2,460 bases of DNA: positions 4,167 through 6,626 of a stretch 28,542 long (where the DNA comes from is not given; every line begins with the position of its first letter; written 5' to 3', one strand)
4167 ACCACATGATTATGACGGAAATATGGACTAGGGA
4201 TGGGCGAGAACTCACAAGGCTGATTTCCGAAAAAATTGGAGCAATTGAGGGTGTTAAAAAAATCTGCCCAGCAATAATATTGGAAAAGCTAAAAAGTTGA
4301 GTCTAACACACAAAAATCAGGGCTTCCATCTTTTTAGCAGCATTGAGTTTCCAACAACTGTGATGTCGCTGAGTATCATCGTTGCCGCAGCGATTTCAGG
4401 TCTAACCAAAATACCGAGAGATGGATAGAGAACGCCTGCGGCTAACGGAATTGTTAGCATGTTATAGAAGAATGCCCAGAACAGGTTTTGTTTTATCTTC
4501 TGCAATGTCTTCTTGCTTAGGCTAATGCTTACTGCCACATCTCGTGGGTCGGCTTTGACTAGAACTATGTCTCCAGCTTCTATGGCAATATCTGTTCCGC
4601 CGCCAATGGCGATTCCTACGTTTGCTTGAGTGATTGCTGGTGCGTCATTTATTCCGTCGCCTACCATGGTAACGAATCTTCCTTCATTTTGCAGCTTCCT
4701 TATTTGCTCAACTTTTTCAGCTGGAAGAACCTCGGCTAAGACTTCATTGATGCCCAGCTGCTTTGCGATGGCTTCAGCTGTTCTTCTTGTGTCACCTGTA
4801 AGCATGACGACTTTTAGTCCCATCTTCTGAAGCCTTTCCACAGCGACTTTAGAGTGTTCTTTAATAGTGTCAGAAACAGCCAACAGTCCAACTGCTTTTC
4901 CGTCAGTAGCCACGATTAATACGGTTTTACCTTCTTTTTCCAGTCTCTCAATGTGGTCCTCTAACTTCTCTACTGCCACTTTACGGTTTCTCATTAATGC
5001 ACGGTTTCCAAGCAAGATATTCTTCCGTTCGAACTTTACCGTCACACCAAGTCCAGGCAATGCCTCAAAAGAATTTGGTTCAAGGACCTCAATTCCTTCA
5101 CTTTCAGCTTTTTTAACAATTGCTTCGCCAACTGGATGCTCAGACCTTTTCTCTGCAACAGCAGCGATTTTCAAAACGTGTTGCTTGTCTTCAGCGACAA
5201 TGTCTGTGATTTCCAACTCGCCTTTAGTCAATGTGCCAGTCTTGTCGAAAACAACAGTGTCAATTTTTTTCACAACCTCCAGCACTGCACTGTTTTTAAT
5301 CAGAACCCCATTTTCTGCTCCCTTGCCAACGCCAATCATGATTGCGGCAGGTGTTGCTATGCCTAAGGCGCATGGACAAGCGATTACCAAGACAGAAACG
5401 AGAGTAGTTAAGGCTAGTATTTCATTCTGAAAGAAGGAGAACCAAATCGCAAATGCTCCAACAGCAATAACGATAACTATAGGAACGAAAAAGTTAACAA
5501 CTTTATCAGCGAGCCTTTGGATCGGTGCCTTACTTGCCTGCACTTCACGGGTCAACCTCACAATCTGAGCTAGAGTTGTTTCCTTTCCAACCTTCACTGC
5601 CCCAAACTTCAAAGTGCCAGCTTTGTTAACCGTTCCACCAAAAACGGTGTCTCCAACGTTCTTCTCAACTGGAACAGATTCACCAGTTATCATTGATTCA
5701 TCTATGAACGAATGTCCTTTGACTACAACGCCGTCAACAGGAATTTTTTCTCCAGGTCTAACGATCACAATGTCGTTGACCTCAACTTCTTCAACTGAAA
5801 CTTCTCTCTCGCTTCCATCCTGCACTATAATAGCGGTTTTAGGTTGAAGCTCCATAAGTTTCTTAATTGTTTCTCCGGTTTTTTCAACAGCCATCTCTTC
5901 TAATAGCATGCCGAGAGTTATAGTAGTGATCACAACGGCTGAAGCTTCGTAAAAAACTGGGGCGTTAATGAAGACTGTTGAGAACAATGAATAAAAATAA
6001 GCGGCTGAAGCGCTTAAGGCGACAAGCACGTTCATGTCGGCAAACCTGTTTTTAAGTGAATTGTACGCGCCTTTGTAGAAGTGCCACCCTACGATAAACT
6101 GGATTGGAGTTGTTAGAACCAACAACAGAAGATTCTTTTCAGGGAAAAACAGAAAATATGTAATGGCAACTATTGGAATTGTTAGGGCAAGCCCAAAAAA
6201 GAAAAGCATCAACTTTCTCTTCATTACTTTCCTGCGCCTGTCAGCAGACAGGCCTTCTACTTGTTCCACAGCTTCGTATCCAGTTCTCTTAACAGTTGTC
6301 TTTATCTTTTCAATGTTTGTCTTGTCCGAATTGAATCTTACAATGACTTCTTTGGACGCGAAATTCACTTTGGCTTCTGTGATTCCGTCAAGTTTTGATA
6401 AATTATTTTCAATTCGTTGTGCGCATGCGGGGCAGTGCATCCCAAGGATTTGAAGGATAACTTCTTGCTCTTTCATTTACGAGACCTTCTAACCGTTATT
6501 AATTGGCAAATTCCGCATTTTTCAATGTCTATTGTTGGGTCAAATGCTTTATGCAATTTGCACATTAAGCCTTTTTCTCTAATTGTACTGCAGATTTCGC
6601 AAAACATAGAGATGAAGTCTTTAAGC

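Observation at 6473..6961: Cys-rich COG2522-like regulator coupled to copA with a perfect 16-bp operator: possible unrecognised copper/redox sensor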

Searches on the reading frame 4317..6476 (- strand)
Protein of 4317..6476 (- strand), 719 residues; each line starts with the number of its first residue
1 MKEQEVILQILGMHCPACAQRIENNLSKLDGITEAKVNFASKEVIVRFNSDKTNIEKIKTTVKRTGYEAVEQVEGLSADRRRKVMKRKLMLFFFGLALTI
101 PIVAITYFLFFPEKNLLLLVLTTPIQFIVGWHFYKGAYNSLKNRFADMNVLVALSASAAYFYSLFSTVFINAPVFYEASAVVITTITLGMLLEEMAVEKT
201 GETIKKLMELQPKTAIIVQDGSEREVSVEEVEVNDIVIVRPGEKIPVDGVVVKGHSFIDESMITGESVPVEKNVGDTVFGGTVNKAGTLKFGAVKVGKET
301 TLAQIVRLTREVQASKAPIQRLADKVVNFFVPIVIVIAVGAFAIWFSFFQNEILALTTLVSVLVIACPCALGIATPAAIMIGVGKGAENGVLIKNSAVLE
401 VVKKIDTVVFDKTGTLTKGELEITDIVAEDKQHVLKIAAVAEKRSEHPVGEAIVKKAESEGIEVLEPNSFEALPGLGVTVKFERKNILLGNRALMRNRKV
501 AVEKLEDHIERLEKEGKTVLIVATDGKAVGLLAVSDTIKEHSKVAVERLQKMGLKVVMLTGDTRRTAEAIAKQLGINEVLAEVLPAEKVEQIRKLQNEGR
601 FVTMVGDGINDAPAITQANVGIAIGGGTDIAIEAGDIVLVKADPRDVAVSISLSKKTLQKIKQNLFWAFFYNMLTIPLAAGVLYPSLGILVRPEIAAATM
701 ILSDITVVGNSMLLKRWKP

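Call 3: search_protein_families(library=pfam, proteins=[window:4317-6476:-], max_evalue=0.1)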
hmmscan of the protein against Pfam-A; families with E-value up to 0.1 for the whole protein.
window:4317-6476:- (719 aa): 10 families
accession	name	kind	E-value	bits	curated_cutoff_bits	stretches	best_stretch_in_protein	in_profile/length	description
PF00122.25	E1-E2_ATPase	-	5.1e-61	205.8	28.1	1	209-388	1-180/181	E1-E2 ATPase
PF00702.32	Hydrolase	-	1.8e-36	126.8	26.4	1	405-618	1-190/191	haloacid dehalogenase-like hydrolase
PF00403.32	HMA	-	1.8e-17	63.9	24.8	1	9-68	3-62/62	Heavy-metal-associated domain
PF08282.18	Hydrolase_3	-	2.7e-06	27.8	20.9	2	531-579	9-57/255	haloacid dehalogenase-like hydrolase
PF13344.12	Hydrolase_6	-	0.00049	20.5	27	1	530-574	7-51/101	Haloacid dehalogenase-like hydrolase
PF12710.13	HAD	-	0.00051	21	27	1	545-613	90-186/189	haloacid dehalogenase-like hydrolase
PF19803.4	DUF6286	-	0.00083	20.2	35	1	12-74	34-96/108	Family of unknown function (DUF6286)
PF13419.12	HAD_2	-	0.019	15.5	23.8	1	539-620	81-173/178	Haloacid dehalogenase-like hydrolase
PF19991.5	HMA_2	-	0.04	14.3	30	0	18-57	31-68/154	Heavy metal associated domain 2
PF09580.15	Spore_YhcN_YlaJ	-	0.069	13.7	26.3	0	19-65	59-107/158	Sporulation lipoprotein YhcN/YlaJ (Spore_YhcN_YlaJ)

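Call 4: search_protein_families(library=ncbifam, proteins=[window:4317-6476:-], max_evalue=0.1)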
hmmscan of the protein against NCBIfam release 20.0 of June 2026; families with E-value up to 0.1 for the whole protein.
window:4317-6476:- (719 aa): 43 families (the best 25 are shown)
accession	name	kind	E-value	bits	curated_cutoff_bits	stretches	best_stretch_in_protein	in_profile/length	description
NF007952.0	PRK10671.1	equivalog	6.2e-195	649.9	1316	1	6-719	105-836/838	copper-exporting P-type ATPase CopA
TIGR01525.1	ATPase-IB_hvy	subfamily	8.1e-194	645.6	346.25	1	148-714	1-560/560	heavy metal translocating P-type ATPase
TIGR01511.1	ATPase-IB1_Cu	subfamily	8.8e-186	618.9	397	1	130-715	2-542/542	copper-translocating P-type ATPase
NF008262.1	PRK11033.1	equivalog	1.3e-133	447.1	1005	1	4-668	41-688/731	zinc/cadmium/mercury/lead-transporting ATPase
TIGR01512.1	ATPase-IB2_Cd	subfamily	1.7e-126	422.9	313.5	2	176-461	18-287/494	cadmium family heavy metal-translocating P-type ATPase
NF033775.1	P_type_ZntA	exception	3.9e-115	385.8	1240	1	8-668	52-689/732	Zn(II)/Cd(II)/Pb(II) translocating P-type ATPase ZntA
TIGR01494.1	ATPase_P-type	subfamily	4.7e-100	335.3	62.3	1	183-684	3-465/478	HAD-IC family P-type ATPase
TIGR01497.1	kdpB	equivalog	7.9e-64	215.9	527.9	1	162-658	52-567/675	potassium-transporting ATPase subunit KdpB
TIGR01647.1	ATPase-IIIA_H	equivalog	1.4e-55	188.9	615.5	2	196-579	75-484/755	plasma-membrane proton-efflux P-type ATPase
NF010609.0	PRK14010.1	equivalog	1e-49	169.3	1323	1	181-656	71-560/673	K(+)-transporting ATPase subunit B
TIGR01522.1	ATPase-IIA2_Ca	equivalog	7.9e-41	139.7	798.3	3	180-441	89-355/854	calcium-transporting P-type ATPase, PMR1-type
TIGR01517.1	ATPase-IIB_Ca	equivalog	6.4e-37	127.2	507.05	3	202-431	144-387/882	calcium-translocating P-type ATPase, PMCA-type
TIGR01657.1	P-ATPase-V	hypoth_equivalog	1.1e-33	115.9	618.25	3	160-435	177-479/1055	ATP13A2 family polyamine export P-type ATPase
TIGR01116.1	ATPase-IIA1_Ca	equivalog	5.4e-32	110.8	703.4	2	525-642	454-586/799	calcium-translocating P-type ATPase, SERCA-type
TIGR01523.1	ATPase-IID_K-Na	equivalog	6.2e-32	110.2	645.05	3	579-708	671-795/997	potassium/sodium efflux P-type ATPase, fungal-type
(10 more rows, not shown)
